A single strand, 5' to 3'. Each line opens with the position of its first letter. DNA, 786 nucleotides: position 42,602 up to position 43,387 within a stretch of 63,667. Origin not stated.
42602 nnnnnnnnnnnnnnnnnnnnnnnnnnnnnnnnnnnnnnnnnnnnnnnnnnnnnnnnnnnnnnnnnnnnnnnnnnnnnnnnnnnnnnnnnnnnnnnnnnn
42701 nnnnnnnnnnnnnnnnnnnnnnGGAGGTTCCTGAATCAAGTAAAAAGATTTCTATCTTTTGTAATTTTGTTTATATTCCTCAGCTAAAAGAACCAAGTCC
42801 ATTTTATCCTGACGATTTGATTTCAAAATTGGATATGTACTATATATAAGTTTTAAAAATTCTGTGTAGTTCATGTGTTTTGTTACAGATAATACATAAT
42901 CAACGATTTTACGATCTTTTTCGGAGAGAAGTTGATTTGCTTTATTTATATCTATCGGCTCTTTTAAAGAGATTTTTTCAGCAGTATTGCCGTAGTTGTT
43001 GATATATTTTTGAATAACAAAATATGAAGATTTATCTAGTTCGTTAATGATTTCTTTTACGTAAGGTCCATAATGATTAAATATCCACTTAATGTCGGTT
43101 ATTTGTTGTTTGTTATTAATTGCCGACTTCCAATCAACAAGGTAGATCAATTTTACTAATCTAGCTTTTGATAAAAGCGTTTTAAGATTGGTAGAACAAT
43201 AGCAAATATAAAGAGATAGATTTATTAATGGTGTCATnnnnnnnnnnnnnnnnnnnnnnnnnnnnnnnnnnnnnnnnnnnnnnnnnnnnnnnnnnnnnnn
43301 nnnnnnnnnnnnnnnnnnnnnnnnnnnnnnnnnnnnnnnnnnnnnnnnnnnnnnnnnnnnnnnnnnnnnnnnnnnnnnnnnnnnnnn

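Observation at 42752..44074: Translationally coupled 2TM-GAF-like protein plus Panacea (DUF4065) protein: candidate new PanAT-type toxin-antitoxin/defence pair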

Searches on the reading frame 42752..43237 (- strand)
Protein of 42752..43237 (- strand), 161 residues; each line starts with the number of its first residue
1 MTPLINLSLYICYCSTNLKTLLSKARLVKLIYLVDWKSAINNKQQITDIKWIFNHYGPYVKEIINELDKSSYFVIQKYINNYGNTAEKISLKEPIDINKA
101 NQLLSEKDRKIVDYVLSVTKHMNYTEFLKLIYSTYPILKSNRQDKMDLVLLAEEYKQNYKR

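Call 4: search_protein_families(library=pfam, proteins=[window:42752-43237:-], max_evalue=10)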
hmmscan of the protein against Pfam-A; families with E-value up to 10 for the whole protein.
window:42752-43237:- (161 aa): 2 families
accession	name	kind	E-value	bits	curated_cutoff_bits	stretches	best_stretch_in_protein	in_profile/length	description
PF13274.11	SocA_Panacea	-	2.8e-14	54.4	25.7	1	27-132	1-107/113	Antitoxin SocA-like, Panacea domain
PF08638.16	Med14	-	0.016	15.1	25.6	1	24-70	48-94/191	Mediator complex subunit MED14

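Call 5: search_protein_families(library=padloc, proteins=[window:42752-43237:-], max_evalue=10)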
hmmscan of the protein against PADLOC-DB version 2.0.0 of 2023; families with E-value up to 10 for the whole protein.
window:42752-43237:- (161 aa): 2 families
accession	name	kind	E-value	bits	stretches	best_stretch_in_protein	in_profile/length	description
PDLC02990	DarG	-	5.4e-05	20.8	1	19-154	177-305/329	-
PDLC03184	Specificity_I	-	0.00024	17.9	1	26-138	432-541/554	Type I specificity subunit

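Call 6: search_protein_families(library=ncbifam, proteins=[window:42752-43237:-], max_evalue=10)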
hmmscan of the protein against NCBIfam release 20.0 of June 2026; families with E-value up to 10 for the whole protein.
window:42752-43237:- (161 aa): 2 families
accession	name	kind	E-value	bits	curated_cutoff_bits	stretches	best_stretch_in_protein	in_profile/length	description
NF048014.1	antitoxin_DarG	equivalog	0.0033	16.8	250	1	8-135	173-296/338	type II toxin-antitoxin system antitoxin DNA ADP-ribosyl glycohydrolase DarG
NF007001.0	PRK09464.1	equivalog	0.098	12.3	330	1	92-155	131-194/254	pyruvate dehydrogenase complex transcriptional repressor PdhR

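Call 83: search_solved_structures(query=window:42752-43237:-, max_evalue=1)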
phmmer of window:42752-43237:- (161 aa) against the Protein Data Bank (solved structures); distinct sequences matched with E-value up to 1: 6.
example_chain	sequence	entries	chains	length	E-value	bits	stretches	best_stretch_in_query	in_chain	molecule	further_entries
3rn4_A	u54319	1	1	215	0.12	15.7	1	41-88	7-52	Superoxide dismutase [Mn], mitochondrial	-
3bfr_A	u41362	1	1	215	0.16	15.3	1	42-88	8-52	Superoxide dismutase [Mn]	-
8ebb_A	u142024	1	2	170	0.37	14.1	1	15-80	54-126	Secreted in xylem Six6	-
3lsu_A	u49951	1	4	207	0.38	14.1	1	45-88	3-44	Superoxide dismutase [Mn], mitochondrial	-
4f6e_A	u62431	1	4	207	0.43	13.9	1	45-88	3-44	Superoxide dismutase [Mn], mitochondrial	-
5jnb_A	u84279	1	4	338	0.46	13.8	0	70-149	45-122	Poly(A) RNA polymerase gld-2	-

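Call 92: search_protein_families(library=phrogs, proteins=[window:42752-43237:-], max_evalue=0.01)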
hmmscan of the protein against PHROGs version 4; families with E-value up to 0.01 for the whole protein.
window:42752-43237:- (161 aa): 2 families
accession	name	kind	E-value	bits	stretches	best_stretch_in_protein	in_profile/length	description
phrog_1281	-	unknown function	0.00039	21.1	1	16-125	23-114/195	-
phrog_24871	-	unknown function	0.0063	17.3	1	6-107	36-134/159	-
